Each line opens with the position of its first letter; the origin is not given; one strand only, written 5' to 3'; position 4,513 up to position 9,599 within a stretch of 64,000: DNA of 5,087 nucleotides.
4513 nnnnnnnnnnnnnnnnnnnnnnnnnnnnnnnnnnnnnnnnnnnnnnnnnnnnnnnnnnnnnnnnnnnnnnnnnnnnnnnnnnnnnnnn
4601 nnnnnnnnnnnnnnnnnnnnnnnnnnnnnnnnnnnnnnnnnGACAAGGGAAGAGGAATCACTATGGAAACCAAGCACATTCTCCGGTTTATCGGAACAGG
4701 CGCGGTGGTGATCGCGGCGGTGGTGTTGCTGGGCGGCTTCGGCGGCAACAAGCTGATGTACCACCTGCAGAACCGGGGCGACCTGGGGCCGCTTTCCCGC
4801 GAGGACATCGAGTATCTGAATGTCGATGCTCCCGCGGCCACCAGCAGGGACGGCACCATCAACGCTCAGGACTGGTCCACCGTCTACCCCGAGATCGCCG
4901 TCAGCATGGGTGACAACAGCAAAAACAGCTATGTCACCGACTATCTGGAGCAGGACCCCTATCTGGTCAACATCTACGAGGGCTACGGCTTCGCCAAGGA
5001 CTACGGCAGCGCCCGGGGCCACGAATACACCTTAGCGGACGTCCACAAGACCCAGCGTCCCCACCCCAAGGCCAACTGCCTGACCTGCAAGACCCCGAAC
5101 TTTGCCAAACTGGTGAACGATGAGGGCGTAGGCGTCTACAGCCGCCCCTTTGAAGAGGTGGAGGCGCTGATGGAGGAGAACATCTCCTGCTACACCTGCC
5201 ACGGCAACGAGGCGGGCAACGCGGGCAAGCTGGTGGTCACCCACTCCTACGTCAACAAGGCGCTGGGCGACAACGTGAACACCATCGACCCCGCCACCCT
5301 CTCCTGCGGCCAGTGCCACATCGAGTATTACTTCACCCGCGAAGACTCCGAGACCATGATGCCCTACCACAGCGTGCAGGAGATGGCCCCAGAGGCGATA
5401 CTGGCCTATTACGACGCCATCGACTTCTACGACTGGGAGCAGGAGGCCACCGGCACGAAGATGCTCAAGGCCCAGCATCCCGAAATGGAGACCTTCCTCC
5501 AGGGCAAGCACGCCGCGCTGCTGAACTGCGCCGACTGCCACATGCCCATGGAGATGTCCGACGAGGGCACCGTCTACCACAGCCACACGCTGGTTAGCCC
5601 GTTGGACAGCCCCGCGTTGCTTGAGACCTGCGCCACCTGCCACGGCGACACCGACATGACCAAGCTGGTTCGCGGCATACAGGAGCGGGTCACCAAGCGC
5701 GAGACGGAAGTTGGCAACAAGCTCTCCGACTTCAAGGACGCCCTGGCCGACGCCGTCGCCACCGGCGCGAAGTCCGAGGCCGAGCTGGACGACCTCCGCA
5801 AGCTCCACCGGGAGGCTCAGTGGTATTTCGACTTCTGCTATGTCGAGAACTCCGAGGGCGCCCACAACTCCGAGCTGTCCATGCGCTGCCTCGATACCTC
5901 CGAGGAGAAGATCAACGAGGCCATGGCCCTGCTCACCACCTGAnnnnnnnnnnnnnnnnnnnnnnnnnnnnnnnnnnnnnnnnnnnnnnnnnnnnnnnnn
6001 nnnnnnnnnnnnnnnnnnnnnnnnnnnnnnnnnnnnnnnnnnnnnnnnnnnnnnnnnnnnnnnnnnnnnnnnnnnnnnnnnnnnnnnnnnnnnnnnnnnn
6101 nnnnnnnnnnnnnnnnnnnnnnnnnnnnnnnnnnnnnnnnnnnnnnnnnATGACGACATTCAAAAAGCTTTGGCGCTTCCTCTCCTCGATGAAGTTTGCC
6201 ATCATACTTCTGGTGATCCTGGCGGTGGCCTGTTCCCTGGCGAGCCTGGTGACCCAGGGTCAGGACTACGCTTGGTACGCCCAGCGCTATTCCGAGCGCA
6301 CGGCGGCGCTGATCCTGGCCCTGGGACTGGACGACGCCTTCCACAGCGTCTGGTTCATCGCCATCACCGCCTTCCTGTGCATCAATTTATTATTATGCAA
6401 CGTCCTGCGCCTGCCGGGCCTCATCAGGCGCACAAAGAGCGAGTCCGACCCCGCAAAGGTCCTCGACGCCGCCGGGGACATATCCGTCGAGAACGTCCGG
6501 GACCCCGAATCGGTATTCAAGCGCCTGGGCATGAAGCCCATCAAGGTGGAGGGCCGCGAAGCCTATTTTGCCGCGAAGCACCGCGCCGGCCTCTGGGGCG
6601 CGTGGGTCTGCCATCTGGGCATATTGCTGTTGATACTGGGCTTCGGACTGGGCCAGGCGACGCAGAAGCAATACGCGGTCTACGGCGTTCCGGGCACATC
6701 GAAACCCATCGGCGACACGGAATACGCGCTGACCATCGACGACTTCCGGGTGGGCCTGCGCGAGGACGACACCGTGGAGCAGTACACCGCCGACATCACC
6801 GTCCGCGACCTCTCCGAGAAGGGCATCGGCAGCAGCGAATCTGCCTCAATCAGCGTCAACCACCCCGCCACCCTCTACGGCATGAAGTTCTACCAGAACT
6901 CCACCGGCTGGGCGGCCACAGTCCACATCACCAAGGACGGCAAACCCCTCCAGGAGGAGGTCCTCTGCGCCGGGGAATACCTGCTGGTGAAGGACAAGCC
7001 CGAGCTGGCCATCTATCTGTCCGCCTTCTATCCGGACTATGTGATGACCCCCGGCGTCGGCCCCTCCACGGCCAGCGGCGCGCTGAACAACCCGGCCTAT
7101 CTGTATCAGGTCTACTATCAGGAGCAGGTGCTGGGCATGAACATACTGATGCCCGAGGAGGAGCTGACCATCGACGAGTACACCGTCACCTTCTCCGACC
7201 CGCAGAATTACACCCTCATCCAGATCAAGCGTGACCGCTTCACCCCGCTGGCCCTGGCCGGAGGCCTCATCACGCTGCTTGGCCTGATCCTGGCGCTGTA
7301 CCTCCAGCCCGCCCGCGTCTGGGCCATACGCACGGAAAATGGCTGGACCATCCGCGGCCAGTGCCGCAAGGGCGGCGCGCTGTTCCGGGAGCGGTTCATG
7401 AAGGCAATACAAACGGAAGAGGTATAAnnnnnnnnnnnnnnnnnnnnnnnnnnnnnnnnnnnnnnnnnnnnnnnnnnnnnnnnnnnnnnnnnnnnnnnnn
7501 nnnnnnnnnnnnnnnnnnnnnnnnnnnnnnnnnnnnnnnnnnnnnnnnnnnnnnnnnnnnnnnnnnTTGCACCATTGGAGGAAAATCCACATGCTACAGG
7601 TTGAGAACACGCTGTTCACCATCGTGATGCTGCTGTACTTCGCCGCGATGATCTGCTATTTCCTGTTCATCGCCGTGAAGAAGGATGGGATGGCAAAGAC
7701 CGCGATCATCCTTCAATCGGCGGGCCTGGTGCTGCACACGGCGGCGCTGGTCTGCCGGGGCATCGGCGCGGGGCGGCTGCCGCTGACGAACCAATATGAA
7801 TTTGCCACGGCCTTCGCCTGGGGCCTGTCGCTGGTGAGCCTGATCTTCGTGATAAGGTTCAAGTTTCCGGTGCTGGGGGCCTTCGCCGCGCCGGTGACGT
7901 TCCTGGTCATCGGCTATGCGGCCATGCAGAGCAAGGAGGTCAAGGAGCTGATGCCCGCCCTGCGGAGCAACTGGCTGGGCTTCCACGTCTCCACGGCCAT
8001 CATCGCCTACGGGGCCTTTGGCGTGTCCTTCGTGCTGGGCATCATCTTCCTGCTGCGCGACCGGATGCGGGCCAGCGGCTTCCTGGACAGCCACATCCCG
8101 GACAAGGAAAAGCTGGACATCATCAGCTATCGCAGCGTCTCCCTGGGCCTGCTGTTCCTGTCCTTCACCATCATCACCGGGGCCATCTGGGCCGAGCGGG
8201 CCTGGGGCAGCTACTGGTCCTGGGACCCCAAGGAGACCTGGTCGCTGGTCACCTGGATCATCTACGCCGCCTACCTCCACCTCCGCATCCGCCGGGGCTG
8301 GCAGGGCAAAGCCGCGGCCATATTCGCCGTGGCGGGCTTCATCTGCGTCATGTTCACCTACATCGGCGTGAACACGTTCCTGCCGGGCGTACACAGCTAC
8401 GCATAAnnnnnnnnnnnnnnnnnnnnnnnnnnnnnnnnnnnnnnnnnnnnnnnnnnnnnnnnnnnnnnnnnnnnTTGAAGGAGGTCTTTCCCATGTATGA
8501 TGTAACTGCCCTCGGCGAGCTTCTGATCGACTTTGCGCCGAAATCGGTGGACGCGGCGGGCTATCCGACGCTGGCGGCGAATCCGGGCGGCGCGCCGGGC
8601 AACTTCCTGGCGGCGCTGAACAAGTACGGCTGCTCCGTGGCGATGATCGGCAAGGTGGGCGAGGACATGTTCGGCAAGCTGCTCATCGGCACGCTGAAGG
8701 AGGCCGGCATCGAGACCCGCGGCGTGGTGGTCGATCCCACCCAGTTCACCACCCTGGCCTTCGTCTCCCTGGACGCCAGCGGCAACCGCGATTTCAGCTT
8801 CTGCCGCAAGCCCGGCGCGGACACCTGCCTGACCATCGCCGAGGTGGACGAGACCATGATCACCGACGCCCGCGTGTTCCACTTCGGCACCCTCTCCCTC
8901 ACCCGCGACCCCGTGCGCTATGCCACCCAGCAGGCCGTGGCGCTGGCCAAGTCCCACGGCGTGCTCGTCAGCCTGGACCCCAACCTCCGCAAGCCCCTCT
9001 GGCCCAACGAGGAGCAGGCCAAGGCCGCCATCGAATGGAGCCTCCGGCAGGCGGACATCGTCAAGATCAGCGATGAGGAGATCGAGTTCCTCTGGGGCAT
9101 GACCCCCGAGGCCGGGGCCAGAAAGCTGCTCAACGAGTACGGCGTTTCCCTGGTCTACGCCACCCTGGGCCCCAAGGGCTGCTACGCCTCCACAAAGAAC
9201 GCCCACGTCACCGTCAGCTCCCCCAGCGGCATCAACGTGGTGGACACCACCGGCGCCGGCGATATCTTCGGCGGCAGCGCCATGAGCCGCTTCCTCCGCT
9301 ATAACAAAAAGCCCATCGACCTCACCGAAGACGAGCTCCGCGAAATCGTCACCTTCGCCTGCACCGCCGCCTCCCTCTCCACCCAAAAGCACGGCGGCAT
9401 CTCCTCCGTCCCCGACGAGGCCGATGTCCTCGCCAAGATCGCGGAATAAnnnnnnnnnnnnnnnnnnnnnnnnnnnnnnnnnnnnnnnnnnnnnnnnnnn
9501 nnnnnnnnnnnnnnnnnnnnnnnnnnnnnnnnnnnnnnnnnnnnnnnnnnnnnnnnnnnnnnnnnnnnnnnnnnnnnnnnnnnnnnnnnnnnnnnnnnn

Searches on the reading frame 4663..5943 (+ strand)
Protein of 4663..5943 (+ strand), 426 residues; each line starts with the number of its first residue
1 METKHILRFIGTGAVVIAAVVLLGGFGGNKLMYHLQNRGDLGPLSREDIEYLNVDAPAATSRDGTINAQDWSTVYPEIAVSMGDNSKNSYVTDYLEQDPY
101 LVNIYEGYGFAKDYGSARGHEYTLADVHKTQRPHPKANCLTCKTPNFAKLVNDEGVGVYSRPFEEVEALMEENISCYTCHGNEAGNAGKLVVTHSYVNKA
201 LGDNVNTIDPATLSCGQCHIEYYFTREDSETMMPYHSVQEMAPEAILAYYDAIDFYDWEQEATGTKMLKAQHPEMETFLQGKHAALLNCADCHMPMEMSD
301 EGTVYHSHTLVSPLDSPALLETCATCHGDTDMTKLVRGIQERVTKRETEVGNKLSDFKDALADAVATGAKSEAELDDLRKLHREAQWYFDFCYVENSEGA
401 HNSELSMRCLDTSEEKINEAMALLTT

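Call 4: search_protein_families(library=pfam, proteins=[window:4663-5943:+], max_evalue=0.01)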
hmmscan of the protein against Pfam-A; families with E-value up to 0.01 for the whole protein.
window:4663-5943:+ (426 aa): 8 families
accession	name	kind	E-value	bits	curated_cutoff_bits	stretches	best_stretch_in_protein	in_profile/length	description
PF02335.20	Cytochrom_C552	-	1.9e-78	264.8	24.1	1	86-424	28-380/438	Cytochrome c552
PF22113.1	Mtrc-MtrF_II-IV_dom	-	8.5e-07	29.1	30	1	126-221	71-165/176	Outer membrane cytochrome MtrC/MtrF-like, domains II/IV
PF14522.11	Cytochrome_C7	-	1.3e-06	28.6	24.8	1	281-333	6-54/67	Cytochrome c7 and related cytochrome c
PF13435.11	Cytochrome_C554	-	4.2e-05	24.9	20.8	0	124-181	36-84/84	Cytochrome c554 and c-prime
PF13442.11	Cytochrome_CBB3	-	0.00017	22.3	27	0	321-368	12-44/68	Cytochrome C oxidase, cbb3-type, subunit III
PF14537.11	Cytochrom_c3_2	-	0.0024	18.8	25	0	287-334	7-40/79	Cytochrome c3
PF09086.16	DUF1924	-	0.0048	17.7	22.5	0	165-197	18-50/96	Domain of unknown function (DUF1924)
PF03150.19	CCP_MauG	-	0.0073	17.4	25.6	0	171-196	19-44/149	Di-haem cytochrome c peroxidase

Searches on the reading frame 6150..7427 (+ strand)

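Call 42: search_protein_families(library=pfam, proteins=[window:6150-7427:+], max_evalue=0.0001)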
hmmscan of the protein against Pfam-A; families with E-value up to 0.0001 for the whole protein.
window:6150-7427:+ (425 aa): 1 family
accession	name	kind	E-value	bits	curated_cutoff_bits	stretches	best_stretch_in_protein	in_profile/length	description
PF05140.19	ResB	-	3.3e-51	175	24.6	1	14-395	1-460/486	ResB-like family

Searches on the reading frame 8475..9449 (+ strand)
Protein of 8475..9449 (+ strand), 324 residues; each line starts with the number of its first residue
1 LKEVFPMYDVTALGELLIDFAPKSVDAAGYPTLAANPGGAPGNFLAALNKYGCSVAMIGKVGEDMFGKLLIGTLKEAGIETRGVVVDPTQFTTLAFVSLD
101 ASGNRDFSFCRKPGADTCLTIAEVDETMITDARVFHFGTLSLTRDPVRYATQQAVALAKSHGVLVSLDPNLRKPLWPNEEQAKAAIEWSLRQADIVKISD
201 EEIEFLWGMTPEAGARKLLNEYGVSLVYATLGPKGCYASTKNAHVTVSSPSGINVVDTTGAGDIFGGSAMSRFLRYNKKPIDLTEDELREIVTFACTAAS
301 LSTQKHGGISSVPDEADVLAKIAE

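Call 42: search_protein_families(library=pfam, proteins=[window:8475-9449:+], max_evalue=0.0001)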
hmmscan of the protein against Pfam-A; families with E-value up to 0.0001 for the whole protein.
window:8475-9449:+ (324 aa): 1 family
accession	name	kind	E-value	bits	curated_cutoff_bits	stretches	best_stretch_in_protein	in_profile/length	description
PF00294.29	PfkB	-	4.8e-55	187.4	25.8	1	9-314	3-301/302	pfkB family carbohydrate kinase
